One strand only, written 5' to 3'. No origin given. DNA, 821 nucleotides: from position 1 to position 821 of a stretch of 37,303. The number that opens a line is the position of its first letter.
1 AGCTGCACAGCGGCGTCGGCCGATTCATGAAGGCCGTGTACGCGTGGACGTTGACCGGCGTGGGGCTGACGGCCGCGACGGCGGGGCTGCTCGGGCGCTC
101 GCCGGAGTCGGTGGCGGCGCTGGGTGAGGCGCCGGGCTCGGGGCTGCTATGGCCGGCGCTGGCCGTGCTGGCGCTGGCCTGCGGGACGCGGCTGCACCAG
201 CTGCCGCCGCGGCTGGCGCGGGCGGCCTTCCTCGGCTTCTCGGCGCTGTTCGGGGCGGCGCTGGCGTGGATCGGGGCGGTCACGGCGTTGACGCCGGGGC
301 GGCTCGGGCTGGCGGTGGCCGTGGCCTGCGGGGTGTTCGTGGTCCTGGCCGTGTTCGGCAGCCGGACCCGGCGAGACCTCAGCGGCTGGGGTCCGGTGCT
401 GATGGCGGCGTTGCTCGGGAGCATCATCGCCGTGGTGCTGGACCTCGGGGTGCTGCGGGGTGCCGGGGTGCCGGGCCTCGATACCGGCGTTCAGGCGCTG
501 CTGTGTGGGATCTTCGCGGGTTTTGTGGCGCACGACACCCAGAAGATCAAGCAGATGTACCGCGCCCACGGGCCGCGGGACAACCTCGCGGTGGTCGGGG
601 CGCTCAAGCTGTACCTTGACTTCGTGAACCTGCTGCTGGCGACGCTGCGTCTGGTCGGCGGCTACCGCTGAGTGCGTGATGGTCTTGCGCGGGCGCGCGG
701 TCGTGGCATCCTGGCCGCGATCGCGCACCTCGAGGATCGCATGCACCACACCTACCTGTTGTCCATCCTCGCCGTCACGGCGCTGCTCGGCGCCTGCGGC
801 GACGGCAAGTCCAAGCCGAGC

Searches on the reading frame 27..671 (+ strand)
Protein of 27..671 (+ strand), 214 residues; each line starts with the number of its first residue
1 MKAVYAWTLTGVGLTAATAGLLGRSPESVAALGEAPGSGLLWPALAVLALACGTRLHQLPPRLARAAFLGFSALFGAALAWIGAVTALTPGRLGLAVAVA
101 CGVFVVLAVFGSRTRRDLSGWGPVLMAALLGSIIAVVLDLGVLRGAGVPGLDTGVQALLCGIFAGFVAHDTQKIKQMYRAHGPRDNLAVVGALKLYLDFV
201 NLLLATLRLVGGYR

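Call 55: search_protein_families(library=pfam, proteins=[window:27-671:+], max_evalue=0.01)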
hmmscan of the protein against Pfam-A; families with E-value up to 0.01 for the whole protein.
window:27-671:+ (214 aa): 2 families
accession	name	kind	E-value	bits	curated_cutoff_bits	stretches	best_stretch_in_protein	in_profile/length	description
PF01027.25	Bax1-I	-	6.2e-36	124.6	34.1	1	1-209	4-206/207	Inhibitor of apoptosis-promoting Bax1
PF12811.12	BaxI_1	-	0.00029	20.9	26.2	1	29-210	54-228/233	Bax inhibitor 1 like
